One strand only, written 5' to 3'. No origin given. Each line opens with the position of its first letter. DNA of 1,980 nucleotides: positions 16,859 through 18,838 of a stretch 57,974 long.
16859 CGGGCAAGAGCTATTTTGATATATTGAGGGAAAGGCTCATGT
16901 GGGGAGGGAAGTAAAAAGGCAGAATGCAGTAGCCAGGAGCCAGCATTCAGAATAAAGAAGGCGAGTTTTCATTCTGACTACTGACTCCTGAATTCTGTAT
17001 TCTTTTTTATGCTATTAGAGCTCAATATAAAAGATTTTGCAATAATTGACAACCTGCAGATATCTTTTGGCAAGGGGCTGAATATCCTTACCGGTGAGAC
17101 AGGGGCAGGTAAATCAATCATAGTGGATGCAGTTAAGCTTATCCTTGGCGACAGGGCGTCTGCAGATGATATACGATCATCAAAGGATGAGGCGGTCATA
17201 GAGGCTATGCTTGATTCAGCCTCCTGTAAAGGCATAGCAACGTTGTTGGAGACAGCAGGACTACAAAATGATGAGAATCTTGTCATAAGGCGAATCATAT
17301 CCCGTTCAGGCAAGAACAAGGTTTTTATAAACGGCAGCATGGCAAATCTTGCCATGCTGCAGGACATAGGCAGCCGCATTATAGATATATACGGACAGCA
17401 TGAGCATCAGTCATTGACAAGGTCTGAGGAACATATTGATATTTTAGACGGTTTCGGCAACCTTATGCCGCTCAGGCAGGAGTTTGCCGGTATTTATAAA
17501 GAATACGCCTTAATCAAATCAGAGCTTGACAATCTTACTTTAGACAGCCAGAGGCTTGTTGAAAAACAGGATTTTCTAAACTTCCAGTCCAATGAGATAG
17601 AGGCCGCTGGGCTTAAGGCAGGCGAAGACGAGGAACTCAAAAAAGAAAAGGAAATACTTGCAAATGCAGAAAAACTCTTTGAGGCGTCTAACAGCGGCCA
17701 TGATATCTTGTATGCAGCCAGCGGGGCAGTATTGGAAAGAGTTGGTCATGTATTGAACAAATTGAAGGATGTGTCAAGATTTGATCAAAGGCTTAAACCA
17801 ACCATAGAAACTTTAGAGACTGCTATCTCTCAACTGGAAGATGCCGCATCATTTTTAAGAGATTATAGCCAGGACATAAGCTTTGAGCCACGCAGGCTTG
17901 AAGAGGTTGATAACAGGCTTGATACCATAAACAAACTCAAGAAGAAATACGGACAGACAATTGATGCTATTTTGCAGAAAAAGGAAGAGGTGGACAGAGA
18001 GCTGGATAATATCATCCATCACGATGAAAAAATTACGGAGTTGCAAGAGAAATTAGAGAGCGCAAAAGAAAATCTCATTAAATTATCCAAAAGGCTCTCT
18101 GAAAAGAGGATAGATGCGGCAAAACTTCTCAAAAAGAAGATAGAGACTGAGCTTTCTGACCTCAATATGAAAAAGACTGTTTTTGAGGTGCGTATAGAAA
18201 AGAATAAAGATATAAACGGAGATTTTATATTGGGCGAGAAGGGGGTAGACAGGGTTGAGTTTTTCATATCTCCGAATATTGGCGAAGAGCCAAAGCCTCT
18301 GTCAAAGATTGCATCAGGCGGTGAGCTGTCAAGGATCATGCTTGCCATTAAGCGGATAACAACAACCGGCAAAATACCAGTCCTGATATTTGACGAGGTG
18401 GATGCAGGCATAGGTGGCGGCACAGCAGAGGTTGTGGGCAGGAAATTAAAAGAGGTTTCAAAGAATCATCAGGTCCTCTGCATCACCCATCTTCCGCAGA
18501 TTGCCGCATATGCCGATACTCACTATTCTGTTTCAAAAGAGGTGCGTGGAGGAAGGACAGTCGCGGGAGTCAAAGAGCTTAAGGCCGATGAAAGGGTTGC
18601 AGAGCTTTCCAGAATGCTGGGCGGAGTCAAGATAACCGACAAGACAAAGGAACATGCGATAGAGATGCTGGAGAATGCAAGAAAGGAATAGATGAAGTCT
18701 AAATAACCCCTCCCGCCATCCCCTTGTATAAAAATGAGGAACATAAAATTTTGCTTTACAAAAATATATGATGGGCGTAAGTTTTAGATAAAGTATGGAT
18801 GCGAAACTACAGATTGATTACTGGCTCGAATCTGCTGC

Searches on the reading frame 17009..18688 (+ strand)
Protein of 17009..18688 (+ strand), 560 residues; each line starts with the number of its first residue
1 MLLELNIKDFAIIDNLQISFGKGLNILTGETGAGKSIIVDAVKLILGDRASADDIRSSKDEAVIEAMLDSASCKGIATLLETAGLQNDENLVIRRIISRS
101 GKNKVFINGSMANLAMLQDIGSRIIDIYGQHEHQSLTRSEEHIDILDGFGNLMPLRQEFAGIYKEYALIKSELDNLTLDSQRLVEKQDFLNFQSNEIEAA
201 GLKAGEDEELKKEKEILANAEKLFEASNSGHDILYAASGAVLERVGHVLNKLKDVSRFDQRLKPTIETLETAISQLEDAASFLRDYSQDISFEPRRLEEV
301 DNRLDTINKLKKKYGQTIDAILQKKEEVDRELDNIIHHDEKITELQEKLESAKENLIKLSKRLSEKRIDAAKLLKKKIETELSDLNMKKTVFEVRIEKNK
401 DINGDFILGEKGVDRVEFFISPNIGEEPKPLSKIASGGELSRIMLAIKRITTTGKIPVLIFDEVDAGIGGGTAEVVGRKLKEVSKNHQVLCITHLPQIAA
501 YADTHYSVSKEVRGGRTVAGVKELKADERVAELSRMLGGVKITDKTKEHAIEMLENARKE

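Call 12: search_protein_families(library=pfam, proteins=[window:17009-18688:+], max_evalue=0.00001)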
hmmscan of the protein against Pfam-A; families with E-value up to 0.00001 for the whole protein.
window:17009-18688:+ (560 aa): 2 families
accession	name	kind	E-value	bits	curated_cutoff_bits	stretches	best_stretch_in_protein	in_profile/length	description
PF02463.25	SMC_N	-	1.4e-22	80.6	40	1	2-511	2-214/220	RecF/RecN/SMC N terminal domain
PF13476.12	AAA_23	-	2.8e-11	44.9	27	1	5-249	2-177/201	AAA domain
